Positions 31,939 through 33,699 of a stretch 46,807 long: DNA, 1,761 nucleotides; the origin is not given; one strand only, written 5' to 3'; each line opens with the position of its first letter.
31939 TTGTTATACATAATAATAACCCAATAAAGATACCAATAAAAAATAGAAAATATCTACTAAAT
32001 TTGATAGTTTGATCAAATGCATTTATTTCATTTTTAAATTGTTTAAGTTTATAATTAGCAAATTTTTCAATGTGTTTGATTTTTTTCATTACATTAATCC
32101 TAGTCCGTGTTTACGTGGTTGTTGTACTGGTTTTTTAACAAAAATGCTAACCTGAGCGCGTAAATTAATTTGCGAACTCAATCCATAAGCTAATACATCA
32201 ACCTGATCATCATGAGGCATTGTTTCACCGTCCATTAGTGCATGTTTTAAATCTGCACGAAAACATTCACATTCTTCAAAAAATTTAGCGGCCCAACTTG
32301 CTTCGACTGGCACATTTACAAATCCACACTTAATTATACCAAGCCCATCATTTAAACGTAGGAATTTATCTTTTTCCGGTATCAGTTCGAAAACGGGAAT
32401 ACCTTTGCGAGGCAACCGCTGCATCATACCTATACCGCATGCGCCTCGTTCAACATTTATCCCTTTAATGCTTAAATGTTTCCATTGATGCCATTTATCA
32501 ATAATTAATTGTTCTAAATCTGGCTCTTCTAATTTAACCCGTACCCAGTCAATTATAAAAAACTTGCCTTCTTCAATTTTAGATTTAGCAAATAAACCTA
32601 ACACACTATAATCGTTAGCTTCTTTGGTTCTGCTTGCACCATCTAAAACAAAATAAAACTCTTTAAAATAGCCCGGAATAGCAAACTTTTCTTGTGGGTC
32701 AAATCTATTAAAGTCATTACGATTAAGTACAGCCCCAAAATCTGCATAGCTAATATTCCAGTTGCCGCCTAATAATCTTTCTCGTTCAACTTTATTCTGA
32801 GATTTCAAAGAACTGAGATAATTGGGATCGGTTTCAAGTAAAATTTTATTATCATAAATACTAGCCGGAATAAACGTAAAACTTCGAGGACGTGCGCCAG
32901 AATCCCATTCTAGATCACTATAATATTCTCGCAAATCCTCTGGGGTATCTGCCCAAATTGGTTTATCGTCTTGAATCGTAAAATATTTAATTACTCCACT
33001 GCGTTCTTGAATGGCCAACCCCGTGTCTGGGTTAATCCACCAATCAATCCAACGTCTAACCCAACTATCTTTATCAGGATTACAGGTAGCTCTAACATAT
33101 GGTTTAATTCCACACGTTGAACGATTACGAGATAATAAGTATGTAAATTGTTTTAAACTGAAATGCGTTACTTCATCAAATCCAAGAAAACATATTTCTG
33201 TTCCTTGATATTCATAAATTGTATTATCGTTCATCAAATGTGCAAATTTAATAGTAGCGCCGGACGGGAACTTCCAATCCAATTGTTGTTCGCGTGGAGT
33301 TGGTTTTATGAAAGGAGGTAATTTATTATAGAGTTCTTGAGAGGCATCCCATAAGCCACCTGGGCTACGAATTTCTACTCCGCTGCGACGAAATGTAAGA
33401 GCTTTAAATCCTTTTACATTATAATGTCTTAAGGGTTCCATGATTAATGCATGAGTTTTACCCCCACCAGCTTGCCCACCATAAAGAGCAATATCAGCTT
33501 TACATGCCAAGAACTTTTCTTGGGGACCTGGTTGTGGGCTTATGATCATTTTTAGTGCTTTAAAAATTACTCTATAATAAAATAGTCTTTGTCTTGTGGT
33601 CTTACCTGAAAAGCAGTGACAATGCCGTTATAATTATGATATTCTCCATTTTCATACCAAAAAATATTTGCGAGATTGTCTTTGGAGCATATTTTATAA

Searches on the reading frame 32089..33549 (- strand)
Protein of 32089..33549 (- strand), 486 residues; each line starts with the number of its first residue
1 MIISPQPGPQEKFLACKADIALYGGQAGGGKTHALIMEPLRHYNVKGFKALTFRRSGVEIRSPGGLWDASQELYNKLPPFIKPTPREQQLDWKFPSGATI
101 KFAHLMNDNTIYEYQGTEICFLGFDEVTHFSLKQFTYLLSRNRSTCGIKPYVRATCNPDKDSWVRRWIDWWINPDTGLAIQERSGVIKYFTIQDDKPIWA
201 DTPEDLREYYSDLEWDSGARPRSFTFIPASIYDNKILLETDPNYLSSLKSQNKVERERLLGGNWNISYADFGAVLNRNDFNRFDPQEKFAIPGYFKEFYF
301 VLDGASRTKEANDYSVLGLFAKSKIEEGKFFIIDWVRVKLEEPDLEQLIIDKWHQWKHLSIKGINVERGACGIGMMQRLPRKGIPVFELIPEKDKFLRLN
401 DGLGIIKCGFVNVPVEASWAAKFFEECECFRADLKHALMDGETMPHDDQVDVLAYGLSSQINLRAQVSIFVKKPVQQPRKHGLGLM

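Call 16: search_dna_similar(query=window:32089-33549:-, collection=phages, mode=protein)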
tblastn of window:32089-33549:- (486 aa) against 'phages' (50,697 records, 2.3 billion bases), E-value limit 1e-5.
Records with a match: 2345; places in all: 2393; records where one place covers at least 80% of the query: 547.
Best place of each record, by identity: <60% 2345.
By first word of the organism name: Escherichia 499; Klebsiella 467; Pseudomonas 331; Salmonella 169; Vibrio 152; Rheinheimera 115; Arthrobacter 62; Acinetobacter 60; Erwinia 39; Citrobacter 29; and 75 more.
By host as written in the record: - 301; Klebsiella pneumoniae 203; Escherichia coli 140; Rheinheimera sp. BAL341 115; Pseudomonas aeruginosa 106; Escherichia coli K-12 MG1655 57; Pseudomonas aeruginosa PAO1 54; Arthrobacter sp. ATCC 21022 45; and 540 more.
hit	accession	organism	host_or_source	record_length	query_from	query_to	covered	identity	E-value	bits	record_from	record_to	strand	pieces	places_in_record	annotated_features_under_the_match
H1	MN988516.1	Rhizobium phage RHph_N28_2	Rhizobium etli N731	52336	2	462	95%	39.9%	6e-89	303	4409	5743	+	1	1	terminase large subunit protein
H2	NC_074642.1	Methanoculleus virus L4768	Methanoculleus bourgensis E02.3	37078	1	463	95%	39.2%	3e-91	309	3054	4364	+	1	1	terminase large subunit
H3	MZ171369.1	Methanoculleus virus Blf4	Methanoculleus bourgensis E02.3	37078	1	463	95%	39.2%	3e-91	309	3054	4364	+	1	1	terminase large subunit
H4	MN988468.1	Rhizobium phage RHph_TM3_3_3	Rhizobium phaseoli T3_3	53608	2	349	72%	47.2%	5e-88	300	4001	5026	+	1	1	terminase large subunit protein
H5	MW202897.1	Caudoviricetes sp.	Manatee Spring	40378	2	463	95%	31.9%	7e-60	218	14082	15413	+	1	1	large subunit terminase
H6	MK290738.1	Pectobacterium phage Arno18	Pectobacterium carotovorum subsp. ...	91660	3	474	97%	31.1%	4e-48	184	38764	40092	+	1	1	terminase large subunit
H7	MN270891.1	Pectobacterium phage Wc4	Pectobacterium carotovorum subsp. ...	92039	3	474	97%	31.1%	5e-48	184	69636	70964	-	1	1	hypothetical protein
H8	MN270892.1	Pectobacterium phage Wc4-1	Pectobacterium carotovorum subsp. ...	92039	3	474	97%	31.1%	5e-48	184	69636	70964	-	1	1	hypothetical protein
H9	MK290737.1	Pectobacterium phage Arno162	Pectobacterium atrosepticum SCRI1043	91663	3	474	97%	31.1%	3e-47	181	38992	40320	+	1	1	hypothetical protein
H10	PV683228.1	Escherichia phage EcF-vB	Escherichia coli (multidrug resistant)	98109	3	459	94%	32.0%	1e-29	175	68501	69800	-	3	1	none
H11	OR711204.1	Salmonella phage fBSPA4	Salmonella enterica 714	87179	3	459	94%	31.5%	7e-40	159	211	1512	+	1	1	terminase large subunit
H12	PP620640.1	Escherichia phage fKMPT1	Escherichia coli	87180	3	459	94%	31.5%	7e-40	159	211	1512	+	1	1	hypothetical protein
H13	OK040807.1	Escherichia phage C600M2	Escherichia coli K-12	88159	3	459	94%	31.5%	7e-40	159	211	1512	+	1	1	phage terminase large subunit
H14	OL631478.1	Escherichia phage ECML-1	Escherichia coli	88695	3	459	94%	31.5%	9e-40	159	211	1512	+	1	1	terminase large subunit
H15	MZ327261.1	Salmonella phage vB_Si_35FD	Salmonella enterica subsp. enterica ...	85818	3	459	94%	31.5%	1e-39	159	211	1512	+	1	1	terminase large subunit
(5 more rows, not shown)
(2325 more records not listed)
